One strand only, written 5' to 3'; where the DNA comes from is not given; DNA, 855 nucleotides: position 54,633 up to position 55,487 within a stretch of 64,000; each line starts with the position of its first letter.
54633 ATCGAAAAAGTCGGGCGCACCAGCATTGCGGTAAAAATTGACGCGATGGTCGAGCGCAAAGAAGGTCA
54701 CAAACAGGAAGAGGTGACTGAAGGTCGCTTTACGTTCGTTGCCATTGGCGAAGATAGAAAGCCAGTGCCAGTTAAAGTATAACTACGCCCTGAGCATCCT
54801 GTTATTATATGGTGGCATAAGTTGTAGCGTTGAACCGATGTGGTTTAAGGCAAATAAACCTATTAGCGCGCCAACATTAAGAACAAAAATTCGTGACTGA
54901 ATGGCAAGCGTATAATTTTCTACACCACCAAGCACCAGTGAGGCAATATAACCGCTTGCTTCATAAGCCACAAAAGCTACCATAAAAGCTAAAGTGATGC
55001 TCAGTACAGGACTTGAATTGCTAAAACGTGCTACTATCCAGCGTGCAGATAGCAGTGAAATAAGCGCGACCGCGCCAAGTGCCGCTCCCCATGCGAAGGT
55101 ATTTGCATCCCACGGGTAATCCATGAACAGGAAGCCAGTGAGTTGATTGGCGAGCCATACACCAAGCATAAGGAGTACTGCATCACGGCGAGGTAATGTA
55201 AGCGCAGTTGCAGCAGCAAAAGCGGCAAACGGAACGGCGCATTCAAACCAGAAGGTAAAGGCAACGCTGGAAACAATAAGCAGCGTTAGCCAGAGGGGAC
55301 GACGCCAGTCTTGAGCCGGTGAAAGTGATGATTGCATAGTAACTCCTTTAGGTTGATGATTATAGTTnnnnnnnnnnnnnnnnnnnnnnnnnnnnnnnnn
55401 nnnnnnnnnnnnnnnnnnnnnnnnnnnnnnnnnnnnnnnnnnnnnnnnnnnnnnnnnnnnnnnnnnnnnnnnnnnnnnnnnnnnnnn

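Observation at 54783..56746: Cobalamin riboswitch controlling a three-gene operon of uncharacterised envelope proteins: candidate novel B12 acquisition system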

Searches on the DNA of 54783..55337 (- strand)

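Call 9: search_rna_families(sources=[L001, L003, L004, L005, L006, L009, L014, L018, L022, L027, L030, L033, L040, L051, L054], threshold=gathering)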
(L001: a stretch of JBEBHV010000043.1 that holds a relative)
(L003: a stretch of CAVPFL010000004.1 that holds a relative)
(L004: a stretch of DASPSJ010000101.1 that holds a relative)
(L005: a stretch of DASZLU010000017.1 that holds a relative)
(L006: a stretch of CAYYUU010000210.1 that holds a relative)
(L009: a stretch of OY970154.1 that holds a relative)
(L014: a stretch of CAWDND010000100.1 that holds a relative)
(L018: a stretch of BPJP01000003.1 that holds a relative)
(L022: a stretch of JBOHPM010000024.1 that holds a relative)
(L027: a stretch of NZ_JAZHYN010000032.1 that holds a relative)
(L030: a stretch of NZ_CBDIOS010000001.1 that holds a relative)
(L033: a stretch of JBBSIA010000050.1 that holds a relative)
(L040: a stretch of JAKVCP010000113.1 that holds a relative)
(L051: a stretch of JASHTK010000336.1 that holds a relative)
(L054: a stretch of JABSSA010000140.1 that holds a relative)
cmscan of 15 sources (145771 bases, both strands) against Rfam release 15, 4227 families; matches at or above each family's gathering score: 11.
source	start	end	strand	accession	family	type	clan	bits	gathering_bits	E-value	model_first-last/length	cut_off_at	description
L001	5541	5753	-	RF00174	Cobalamin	Cis-reg; riboswitch;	CL00101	144.7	31.5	3.1e-36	1-189/189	no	Cobalamin riboswitch aptamer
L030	2942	3145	+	RF00174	Cobalamin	Cis-reg; riboswitch;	CL00101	132.3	31.5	1.1e-32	1-189/189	no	Cobalamin riboswitch aptamer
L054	892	1091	-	RF00174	Cobalamin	Cis-reg; riboswitch;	CL00101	131.9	31.5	1.4e-32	1-189/189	no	Cobalamin riboswitch aptamer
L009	3129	3319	+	RF00174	Cobalamin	Cis-reg; riboswitch;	CL00101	130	31.5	4.8e-32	1-189/189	no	Cobalamin riboswitch aptamer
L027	2405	2607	+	RF00174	Cobalamin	Cis-reg; riboswitch;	CL00101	130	31.5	5e-32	1-189/189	no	Cobalamin riboswitch aptamer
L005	3116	3318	+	RF00174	Cobalamin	Cis-reg; riboswitch;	CL00101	128.7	31.5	1.1e-31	1-189/189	no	Cobalamin riboswitch aptamer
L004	3015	3206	+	RF00174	Cobalamin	Cis-reg; riboswitch;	CL00101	122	31.5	9.5e-30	1-189/189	no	Cobalamin riboswitch aptamer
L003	739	957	-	RF00174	Cobalamin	Cis-reg; riboswitch;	CL00101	119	31.5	6.7e-29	1-189/189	no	Cobalamin riboswitch aptamer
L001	138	340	+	RF00174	Cobalamin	Cis-reg; riboswitch;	CL00101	118.2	31.5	1.1e-28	1-189/189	no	Cobalamin riboswitch aptamer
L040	1584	1789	-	RF00174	Cobalamin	Cis-reg; riboswitch;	CL00101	110.8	31.5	1.6e-26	1-189/189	no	Cobalamin riboswitch aptamer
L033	109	321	+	RF00174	Cobalamin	Cis-reg; riboswitch;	CL00101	41.4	31.5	1.1e-06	1-189/189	no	Cobalamin riboswitch aptamer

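Call 51: search_rna_families(sources=[L015, L023, L029, L032, L035, L036, L045, L047, L052, L053, L055, L060, L063, L064], threshold=gathering)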
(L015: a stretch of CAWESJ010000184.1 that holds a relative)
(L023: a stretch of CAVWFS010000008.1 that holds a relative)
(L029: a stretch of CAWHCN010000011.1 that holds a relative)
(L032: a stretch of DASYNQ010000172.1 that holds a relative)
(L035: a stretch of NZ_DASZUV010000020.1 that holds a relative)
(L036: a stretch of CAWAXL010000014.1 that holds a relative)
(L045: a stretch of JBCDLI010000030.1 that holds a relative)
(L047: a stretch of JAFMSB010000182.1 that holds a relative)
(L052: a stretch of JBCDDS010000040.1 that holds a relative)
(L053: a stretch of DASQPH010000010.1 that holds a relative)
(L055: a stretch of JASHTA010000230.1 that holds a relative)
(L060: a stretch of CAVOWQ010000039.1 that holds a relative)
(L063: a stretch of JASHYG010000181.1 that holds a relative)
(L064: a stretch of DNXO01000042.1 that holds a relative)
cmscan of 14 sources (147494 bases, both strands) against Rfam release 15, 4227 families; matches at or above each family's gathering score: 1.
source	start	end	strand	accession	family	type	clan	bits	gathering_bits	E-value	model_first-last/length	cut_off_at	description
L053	3595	3805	+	RF00174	Cobalamin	Cis-reg; riboswitch;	CL00101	46.3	31.5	4.5e-08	1-189/189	no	Cobalamin riboswitch aptamer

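Call 52: search_rna_families(sources=[L066, L072, L081, L084, L085, L086, L087, L037, L065, L039, L075], threshold=gathering)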
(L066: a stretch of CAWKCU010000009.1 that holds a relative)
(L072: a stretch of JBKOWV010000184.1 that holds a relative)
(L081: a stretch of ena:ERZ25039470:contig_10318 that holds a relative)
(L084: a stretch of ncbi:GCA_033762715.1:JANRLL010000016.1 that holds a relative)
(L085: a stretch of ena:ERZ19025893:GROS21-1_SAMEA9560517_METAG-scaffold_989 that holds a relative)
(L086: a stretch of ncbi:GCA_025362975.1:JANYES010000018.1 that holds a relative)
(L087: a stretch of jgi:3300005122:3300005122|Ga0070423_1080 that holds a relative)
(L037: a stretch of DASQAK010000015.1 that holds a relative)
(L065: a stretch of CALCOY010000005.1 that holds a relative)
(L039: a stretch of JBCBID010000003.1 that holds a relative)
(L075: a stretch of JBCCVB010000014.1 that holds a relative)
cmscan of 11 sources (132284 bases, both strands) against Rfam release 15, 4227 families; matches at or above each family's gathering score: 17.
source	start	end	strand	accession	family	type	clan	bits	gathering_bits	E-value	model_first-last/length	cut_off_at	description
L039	6580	6794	+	RF00174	Cobalamin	Cis-reg; riboswitch;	CL00101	128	31.5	1.6e-31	1-189/189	no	Cobalamin riboswitch aptamer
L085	4293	4522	-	RF00174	Cobalamin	Cis-reg; riboswitch;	CL00101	125.4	31.5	9.3e-31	1-189/189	no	Cobalamin riboswitch aptamer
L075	8166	8375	-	RF00174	Cobalamin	Cis-reg; riboswitch;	CL00101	124.8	31.5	1.3e-30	1-189/189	no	Cobalamin riboswitch aptamer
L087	5184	5385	+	RF00174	Cobalamin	Cis-reg; riboswitch;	CL00101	121.9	31.5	9e-30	1-189/189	no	Cobalamin riboswitch aptamer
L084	5656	5869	+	RF00174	Cobalamin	Cis-reg; riboswitch;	CL00101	118.9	31.5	6.9e-29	1-189/189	no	Cobalamin riboswitch aptamer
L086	5051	5260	+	RF00174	Cobalamin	Cis-reg; riboswitch;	CL00101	118.1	31.5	1.1e-28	1-189/189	no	Cobalamin riboswitch aptamer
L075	8497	8699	+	RF00174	Cobalamin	Cis-reg; riboswitch;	CL00101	114.6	31.5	1.2e-27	1-189/189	no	Cobalamin riboswitch aptamer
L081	8667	8880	+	RF00174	Cobalamin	Cis-reg; riboswitch;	CL00101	110.4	31.5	1.8e-26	1-189/189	no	Cobalamin riboswitch aptamer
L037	5680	5857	+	RF00174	Cobalamin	Cis-reg; riboswitch;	CL00101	108.7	31.5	5.5e-26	1-189/189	no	Cobalamin riboswitch aptamer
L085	5197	5401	+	RF00174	Cobalamin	Cis-reg; riboswitch;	CL00101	106.1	31.5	3e-25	1-189/189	no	Cobalamin riboswitch aptamer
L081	4963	5181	-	RF00174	Cobalamin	Cis-reg; riboswitch;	CL00101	104.1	31.5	1.1e-24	1-189/189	no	Cobalamin riboswitch aptamer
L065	3324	3552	+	RF00174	Cobalamin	Cis-reg; riboswitch;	CL00101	93.9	31.5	9.4e-22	1-189/189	no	Cobalamin riboswitch aptamer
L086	4206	4278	-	RF00005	tRNA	Gene; tRNA;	CL00001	70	29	6.4e-13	1-71/71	no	tRNA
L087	5008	5081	+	RF00005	tRNA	Gene; tRNA;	CL00001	65.5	29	1.1e-11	1-71/71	no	tRNA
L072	3679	3851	+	RF00174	Cobalamin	Cis-reg; riboswitch;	CL00101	55.3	31.5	1.1e-10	1-189/189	no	Cobalamin riboswitch aptamer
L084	5471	5554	+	RF00005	tRNA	Gene; tRNA;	CL00001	50.7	29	1.3e-07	1-71/71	no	tRNA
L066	3501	3758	+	RF00174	Cobalamin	Cis-reg; riboswitch;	CL00101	36.5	31.5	2.5e-05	1-189/189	no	Cobalamin riboswitch aptamer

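Call 76: search_rna_families(sources=[L088, L089], threshold=gathering)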
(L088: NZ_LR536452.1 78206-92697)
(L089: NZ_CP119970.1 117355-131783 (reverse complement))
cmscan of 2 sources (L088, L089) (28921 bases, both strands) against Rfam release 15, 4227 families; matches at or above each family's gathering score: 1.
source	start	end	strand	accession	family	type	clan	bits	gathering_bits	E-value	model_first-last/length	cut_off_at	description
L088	4082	4272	+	RF00174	Cobalamin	Cis-reg; riboswitch;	CL00101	123.6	31.5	6.4e-31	1-189/189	no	Cobalamin riboswitch aptamer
